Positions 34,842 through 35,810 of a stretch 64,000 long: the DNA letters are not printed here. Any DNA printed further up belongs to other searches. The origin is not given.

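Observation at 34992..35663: Natural fusion of an Fdx-type [2Fe-2S] ferredoxin with an IscA/HesB A-type carrier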

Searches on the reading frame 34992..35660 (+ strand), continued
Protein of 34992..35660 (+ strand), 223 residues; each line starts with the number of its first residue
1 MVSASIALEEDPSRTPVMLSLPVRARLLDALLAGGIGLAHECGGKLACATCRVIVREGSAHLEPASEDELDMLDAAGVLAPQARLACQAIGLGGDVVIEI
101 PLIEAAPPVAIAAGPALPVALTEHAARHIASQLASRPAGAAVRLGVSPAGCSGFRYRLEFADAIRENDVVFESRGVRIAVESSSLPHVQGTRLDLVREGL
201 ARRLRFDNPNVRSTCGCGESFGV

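Call 47: fold_search(model_id=the predicted structure, library=pdb)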
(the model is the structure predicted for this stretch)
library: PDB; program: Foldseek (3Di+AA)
matches with E <= 10: 159; with E <= 0.001: 19
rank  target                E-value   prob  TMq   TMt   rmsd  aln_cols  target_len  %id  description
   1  2d2a_A                2.8e-09  1.00  0.44  0.82   4.3       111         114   40  Crystal Structure of Escherichia coli SufA Involved in Biosynthesis of Iron-sulfur Clusters (released 2005-12-13)
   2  1r94_A                8.6e-09  1.00  0.41  0.90   1.6        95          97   44  Crystal Structure of IscA (MERCURY DERIVATIVE) (released 2003-12-23)
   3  1s98_A                1.2e-08  1.00  0.40  0.88   2.0        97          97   42  E.coli IscA crystal structure to 2.3 A (released 2004-06-01)
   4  2d2a_B                1.2e-07  1.00  0.40  0.83   1.6        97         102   35  Crystal Structure of Escherichia coli SufA Involved in Biosynthesis of Iron-sulfur Clusters (released 2005-12-13)
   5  1x0g_C                1.4e-06  1.00  0.43  0.83   2.4       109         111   30  Crystal Structure of IscA with the [2Fe-2S] cluster (released 2006-06-06)
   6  1x0g_A                1.8e-06  1.00  0.41  0.85   2.1       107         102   30  Crystal Structure of IscA with the [2Fe-2S] cluster (released 2006-06-06)
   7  2apn_MODEL_1_A        2.1e-06  1.00  0.37  0.66   6.3       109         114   31  hi1723 solution structure (released 2006-10-03)
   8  1i7h_C                2.3e-05  1.00  0.36  0.70   2.0        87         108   45  CRYSTAL STURCUTURE OF FDX (released 2002-03-09)
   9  1i7h_A                2.5e-05  1.00  0.35  0.69   2.1        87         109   45  CRYSTAL STURCUTURE OF FDX (released 2002-03-09)
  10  1nwb_MODEL_1_A        2.6e-05  1.00  0.35  0.69   4.0        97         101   31  Solution NMR Structure of Protein AQ_1857 from Aquifex aeolicus: Northeast Structural Genomics Consortium Targ (released 2003-06-03)
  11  9i2a_A                3.4e-04  1.00  0.31  0.69   2.3        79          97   30  FdC of Rhodobacter capsulatus (released 2025-06-04)
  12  8rmd_I                4.7e-04  1.00  0.29  0.57   2.6        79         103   35  Structure of the FDX2-bound core ISC complex (distal conformation) (released 2024-12-18)
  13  9i2a_B                5.3e-04  1.00  0.29  0.66   2.3        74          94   31  FdC of Rhodobacter capsulatus (released 2025-06-04)
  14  2k4z_MODEL_1_A        6.7e-04  1.00  0.39  0.66   5.0       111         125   24  Solution NMR Structure of Allochromatium vinosum DsrR: Northeast Structural Genomics Consortium Target OP5 (released 2008-07-22)
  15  2wlb_A                7.5e-04  1.00  0.31  0.62   2.5        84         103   39  Adrenodoxin-like ferredoxin Etp1fd(516-618) of Schizosaccharomyces pombe mitochondria (released 2010-08-25)
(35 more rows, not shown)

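Call 48: list_cluster_members(proteins=[window:34992-35660:+, P0020, P0037, P0054, P0001, P0100, P0135, P0122, P0124])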
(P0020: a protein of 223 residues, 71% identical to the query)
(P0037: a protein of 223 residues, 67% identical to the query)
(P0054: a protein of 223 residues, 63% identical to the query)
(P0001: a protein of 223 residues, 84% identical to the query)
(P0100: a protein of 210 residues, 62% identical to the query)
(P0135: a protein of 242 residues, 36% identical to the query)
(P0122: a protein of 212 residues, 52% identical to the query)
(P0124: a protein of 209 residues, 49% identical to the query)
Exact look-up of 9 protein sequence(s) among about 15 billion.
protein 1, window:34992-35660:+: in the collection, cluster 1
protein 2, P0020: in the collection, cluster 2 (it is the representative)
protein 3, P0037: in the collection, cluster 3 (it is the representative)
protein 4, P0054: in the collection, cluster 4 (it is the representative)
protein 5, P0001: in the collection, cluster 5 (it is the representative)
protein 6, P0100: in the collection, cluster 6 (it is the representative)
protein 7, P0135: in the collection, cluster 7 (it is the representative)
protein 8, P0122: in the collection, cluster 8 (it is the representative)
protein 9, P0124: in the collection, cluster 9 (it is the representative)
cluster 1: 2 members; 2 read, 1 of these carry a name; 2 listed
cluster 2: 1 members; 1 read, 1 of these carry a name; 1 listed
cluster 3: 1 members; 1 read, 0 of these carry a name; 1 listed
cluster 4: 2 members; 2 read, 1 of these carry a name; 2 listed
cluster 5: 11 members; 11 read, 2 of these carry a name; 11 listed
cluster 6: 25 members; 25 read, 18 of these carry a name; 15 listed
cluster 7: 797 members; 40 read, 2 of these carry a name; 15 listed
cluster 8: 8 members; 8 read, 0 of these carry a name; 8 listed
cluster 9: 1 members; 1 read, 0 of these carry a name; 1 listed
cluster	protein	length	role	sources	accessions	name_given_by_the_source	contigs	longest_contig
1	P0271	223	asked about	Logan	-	-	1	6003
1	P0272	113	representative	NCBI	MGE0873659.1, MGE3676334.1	MAG: HesB/IscA family protein [Burkholderiales bacterium]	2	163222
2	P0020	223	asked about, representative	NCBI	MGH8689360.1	MAG: iron-sulfur cluster assembly accessory protein [Burkholderiales bacterium]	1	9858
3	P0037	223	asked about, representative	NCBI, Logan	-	-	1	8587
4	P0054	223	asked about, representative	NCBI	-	-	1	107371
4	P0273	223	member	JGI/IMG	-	iron-sulfur cluster assembly protein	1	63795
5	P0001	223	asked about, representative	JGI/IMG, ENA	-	iron-sulfur cluster assembly protein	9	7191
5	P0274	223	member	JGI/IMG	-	iron-sulfur cluster assembly protein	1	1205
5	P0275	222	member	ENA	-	-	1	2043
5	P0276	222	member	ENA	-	-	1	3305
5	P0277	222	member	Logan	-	-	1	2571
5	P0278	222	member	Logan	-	-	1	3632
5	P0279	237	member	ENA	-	-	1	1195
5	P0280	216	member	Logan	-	-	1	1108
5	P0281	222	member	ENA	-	-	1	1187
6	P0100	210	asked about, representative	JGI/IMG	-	iron-sulfur cluster assembly protein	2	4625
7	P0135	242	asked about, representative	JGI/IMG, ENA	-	2Fe-2S ferredoxin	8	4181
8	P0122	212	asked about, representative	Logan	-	-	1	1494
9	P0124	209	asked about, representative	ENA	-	-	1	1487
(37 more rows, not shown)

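Call 80: search_protein_families(library=ncbifam, proteins=[L086:7405-7947:+, L082:7199-7645:+], max_evalue=0.00001)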
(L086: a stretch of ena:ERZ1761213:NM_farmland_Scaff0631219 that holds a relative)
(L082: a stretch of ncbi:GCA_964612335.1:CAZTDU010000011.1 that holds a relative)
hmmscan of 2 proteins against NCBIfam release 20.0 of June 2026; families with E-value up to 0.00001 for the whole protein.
L086:7405-7947:+ (181 aa): 2 families
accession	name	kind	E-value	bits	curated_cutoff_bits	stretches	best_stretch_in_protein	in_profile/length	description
NF053874.1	persist_PA2171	equivalog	4.5e-09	36.3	190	1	54-178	30-145/157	PA2171 family ribosome-binding persister protein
TIGR03652.1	FeS_repair_RIC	equivalog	3.3e-07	30.3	204.7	0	24-124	78-179/216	iron-sulfur cluster repair di-iron protein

L082:7199-7645:+ (149 aa): 0 families
